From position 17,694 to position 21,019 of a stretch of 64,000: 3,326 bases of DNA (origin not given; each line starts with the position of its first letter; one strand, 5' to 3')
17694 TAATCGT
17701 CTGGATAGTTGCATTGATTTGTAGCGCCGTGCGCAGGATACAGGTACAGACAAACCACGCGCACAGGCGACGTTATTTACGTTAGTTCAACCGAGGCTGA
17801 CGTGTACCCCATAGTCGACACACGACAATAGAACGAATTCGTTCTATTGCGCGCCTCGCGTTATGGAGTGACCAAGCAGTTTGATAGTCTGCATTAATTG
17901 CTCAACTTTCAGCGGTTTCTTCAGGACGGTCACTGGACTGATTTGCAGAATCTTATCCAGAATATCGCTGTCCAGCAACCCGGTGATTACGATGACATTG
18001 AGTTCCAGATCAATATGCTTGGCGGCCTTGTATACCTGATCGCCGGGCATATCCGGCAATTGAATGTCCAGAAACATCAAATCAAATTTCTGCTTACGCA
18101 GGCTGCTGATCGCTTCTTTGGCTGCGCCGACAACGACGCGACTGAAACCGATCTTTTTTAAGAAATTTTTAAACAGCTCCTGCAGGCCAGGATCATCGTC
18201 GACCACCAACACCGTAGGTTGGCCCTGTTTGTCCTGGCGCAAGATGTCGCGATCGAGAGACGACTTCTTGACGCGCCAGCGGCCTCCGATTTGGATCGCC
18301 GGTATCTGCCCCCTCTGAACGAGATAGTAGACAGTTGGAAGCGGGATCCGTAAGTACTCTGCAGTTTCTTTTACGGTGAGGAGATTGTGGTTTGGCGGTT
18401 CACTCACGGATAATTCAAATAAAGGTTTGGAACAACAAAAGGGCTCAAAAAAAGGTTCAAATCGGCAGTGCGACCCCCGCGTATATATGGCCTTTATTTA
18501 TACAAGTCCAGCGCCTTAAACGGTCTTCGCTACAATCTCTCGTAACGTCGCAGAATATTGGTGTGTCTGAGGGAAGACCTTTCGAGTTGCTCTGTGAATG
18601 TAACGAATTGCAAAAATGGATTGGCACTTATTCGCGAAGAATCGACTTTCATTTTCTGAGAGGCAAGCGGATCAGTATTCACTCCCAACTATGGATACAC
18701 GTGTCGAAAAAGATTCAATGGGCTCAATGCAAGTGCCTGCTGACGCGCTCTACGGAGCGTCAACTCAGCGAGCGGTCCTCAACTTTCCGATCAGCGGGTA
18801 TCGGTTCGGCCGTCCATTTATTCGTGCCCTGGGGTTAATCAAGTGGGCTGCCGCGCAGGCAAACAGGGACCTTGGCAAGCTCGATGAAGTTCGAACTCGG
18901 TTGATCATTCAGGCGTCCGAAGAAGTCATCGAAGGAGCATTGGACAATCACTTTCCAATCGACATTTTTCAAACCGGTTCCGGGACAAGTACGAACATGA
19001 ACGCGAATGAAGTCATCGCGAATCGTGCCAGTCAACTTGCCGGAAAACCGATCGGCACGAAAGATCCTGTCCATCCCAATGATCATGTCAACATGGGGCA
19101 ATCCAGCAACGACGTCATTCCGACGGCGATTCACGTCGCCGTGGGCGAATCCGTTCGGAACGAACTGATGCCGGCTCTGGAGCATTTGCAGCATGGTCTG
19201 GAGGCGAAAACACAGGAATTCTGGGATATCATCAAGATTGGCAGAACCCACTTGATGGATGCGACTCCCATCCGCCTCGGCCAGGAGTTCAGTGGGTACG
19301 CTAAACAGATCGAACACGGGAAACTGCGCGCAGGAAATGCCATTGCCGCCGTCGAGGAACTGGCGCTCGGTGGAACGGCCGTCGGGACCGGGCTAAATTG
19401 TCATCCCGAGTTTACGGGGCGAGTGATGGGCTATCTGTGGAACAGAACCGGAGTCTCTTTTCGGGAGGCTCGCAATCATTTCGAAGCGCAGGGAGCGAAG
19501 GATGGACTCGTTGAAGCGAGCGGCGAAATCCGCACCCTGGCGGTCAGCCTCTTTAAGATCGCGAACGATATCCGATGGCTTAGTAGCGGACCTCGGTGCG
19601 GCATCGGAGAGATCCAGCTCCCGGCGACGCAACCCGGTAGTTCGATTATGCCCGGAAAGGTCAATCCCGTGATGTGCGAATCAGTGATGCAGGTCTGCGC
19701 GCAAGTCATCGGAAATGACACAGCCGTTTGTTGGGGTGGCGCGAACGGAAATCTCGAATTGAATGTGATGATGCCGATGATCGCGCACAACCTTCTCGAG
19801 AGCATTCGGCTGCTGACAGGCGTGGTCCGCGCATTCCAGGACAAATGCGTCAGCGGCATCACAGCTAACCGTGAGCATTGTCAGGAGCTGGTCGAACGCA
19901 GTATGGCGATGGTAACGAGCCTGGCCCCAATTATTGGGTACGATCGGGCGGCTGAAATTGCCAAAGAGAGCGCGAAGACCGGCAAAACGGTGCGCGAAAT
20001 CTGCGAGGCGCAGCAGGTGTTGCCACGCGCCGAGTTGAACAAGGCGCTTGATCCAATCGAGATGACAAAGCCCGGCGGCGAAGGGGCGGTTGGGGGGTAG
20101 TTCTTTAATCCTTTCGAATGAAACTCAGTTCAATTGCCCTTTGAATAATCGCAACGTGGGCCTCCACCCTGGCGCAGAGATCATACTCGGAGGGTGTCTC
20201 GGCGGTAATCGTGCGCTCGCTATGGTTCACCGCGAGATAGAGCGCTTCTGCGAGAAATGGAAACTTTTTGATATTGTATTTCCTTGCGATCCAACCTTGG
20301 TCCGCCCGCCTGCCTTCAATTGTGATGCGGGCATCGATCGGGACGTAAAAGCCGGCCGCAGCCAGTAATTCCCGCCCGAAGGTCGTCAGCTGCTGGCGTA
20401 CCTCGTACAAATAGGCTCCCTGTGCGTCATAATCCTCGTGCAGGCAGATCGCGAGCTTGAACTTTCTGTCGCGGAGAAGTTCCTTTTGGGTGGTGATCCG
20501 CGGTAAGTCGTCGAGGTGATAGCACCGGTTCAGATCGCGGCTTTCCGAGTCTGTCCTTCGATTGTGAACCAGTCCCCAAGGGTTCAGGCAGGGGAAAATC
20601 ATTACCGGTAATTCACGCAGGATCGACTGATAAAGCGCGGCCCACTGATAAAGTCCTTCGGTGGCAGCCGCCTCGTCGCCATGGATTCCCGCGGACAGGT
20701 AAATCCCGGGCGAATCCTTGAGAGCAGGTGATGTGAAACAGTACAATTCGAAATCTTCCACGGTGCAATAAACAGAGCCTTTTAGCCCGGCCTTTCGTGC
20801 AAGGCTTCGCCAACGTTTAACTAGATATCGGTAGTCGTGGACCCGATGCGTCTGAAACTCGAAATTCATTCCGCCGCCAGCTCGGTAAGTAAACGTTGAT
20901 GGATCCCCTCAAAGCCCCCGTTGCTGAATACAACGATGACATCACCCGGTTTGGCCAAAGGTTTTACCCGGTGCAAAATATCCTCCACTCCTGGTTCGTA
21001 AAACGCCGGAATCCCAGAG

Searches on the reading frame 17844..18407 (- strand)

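Call 59: search_protein_families(library=pfam, proteins=[window:17844-18407:-], max_evalue=0.001)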
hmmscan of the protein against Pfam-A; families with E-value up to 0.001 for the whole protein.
window:17844-18407:- (187 aa): 2 families
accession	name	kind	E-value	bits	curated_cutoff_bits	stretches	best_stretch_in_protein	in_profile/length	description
PF00072.30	Response_reg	-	9.7e-21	74.5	30.2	1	66-176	1-111/111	Response regulator receiver domain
PF12728.13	HTH_17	-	2.4e-16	60.2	27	1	9-53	1-45/51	Helix-turn-helix domain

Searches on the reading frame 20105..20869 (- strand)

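Call 59: search_protein_families(library=pfam, proteins=[window:20105-20869:-], max_evalue=0.001)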
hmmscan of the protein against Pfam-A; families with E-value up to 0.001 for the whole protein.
window:20105-20869:- (254 aa): 2 families
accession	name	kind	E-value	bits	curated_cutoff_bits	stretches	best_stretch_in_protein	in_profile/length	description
PF24827.1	AstE_AspA_cat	-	2.1e-12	47.4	25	1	54-134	3-79/192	Succinylglutamate desuccinylase/Aspartoacylase catalytic domain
PF10994.13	DUF2817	-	3.5e-05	23.9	23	1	79-121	80-120/341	Protein of unknown function (DUF2817)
